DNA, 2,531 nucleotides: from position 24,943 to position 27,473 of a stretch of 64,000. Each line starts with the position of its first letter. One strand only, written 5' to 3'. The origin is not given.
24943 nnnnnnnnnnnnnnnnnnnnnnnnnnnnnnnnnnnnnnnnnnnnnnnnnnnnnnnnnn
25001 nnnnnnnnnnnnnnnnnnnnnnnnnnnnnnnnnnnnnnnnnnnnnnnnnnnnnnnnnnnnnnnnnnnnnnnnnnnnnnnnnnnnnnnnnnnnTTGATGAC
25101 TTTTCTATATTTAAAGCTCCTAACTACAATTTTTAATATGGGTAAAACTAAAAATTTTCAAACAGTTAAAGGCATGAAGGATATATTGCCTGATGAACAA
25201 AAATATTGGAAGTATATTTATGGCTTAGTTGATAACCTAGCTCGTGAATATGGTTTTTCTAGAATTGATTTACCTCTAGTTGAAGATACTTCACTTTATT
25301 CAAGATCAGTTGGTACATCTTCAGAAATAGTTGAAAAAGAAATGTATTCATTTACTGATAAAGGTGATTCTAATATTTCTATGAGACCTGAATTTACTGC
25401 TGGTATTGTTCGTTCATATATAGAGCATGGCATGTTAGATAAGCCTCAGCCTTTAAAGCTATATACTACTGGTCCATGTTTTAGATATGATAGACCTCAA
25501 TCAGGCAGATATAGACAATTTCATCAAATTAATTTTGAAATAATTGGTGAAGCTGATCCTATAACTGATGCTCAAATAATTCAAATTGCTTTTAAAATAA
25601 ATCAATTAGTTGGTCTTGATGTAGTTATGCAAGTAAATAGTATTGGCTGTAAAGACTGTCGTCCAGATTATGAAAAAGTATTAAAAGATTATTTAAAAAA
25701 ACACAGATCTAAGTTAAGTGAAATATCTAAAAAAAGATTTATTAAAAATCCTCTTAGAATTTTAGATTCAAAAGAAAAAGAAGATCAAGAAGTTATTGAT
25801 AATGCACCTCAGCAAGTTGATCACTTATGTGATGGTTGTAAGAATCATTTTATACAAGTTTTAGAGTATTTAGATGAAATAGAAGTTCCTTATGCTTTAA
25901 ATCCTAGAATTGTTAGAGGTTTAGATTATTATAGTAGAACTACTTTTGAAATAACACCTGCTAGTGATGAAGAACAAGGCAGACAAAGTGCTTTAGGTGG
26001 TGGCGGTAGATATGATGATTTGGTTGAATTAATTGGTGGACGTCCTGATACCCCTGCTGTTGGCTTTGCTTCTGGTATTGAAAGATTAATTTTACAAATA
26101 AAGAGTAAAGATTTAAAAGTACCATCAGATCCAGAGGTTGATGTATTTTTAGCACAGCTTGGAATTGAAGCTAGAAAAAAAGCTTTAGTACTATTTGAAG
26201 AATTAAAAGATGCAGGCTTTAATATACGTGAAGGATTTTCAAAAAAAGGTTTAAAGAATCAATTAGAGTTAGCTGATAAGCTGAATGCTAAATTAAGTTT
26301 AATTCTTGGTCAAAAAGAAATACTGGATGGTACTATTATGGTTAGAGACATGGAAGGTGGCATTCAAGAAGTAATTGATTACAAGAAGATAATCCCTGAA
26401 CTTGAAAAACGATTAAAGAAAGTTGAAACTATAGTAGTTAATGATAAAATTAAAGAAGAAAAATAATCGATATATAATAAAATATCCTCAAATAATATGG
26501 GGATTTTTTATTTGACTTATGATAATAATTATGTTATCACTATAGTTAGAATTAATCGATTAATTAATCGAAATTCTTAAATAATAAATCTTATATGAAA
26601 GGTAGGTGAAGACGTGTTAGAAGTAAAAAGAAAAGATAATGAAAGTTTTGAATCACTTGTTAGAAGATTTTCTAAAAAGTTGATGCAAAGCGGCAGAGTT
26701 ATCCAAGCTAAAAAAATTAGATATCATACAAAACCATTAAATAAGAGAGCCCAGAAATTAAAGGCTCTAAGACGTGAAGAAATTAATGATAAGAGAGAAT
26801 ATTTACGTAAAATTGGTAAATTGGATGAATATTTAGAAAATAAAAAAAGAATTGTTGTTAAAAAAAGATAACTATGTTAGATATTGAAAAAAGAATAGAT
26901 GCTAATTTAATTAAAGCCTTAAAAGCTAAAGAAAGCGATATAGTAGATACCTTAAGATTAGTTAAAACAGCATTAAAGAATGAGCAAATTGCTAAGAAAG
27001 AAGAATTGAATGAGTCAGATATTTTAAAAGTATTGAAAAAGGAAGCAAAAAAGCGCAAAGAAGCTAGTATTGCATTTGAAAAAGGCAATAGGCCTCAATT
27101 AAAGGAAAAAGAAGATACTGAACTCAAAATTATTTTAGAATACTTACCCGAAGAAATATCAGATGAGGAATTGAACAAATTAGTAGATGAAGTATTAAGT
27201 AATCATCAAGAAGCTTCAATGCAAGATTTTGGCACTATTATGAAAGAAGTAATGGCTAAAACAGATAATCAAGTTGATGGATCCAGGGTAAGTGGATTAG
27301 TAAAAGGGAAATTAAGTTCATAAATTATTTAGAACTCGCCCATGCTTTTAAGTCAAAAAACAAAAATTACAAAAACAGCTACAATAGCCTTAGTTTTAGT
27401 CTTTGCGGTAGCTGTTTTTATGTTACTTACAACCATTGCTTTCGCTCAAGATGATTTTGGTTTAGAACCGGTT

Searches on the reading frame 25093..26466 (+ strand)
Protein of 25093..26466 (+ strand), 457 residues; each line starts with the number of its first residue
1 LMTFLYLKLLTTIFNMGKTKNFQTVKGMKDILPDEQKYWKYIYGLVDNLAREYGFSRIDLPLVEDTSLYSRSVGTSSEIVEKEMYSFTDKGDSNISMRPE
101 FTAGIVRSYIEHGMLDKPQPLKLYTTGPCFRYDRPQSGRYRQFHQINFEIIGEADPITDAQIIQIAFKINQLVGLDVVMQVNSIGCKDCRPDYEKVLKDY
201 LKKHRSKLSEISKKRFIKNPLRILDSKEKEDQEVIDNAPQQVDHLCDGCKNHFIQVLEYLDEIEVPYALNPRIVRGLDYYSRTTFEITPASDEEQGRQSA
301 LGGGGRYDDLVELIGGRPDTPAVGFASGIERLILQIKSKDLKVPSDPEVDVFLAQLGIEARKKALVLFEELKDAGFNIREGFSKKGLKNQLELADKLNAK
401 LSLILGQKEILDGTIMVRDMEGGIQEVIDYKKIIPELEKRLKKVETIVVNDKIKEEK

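Call 3: search_protein_families(library=pfam, proteins=[window:25093-26466:+], max_evalue=0.1)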
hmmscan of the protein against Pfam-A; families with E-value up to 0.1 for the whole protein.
window:25093-26466:+ (457 aa): 4 families
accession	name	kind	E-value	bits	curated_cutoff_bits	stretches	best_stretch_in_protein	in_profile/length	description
PF13393.11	tRNA-synt_His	-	1.5e-40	139.8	25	1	27-332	1-308/308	Histidyl-tRNA synthetase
PF00587.30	tRNA-synt_2b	-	2e-12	48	29.3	1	85-238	1-124/179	tRNA synthetase class II core domain (G, H, P, S and T)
PF03129.25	HGTP_anticodon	-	1.3e-08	35.3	21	1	350-439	1-93/94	Anticodon binding domain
PF01409.25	tRNA-synt_2d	-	0.00098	19.1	19.8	1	47-163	27-145/246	tRNA synthetases class II core domain (F)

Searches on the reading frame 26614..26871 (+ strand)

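Call 84: search_protein_families(library=pfam, proteins=[window:26614-26871:+], max_evalue=0.1)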
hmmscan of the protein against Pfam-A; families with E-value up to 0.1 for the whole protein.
window:26614-26871:+ (85 aa): 2 families
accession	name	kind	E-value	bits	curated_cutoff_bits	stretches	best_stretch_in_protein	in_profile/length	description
PF01165.25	Ribosomal_S21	-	3e-09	36.9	27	1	3-55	1-53/55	Ribosomal protein S21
PF22431.2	COG2p_C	-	0.0079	17.1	27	1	40-80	7-47/139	COG2p C-terminal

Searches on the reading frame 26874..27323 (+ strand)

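Call 84: search_protein_families(library=pfam, proteins=[window:26874-27323:+], max_evalue=0.1)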
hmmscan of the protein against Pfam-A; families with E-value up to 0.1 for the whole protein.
window:26874-27323:+ (149 aa): 7 families
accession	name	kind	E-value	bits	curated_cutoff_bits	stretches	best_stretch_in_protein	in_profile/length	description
PF09424.15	YqeY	-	5e-41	140.6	27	1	6-147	2-143/143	Yqey-like protein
PF02637.23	GatB_Yqey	-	0.00059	20.2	27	1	31-147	25-148/148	GatB domain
PF08314.17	Sec39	-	0.0074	15.2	22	1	80-141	29-78/753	Secretory pathway protein Sec39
PF14144.11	DOG1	-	0.0094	16.5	27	0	93-114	11-32/77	Seed dormancy control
PF21486.3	NUP120_helical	-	0.024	15.3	27.7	1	93-133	28-68/129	Nucleoporin NUP120, helical domain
PF14493.12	HTH_40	-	0.028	15.1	27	1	26-100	5-85/89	Helix-turn-helix domain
PF25104.1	DUF7812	-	0.08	12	27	1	36-119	281-361/488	Domain of unknown function (DUF7812)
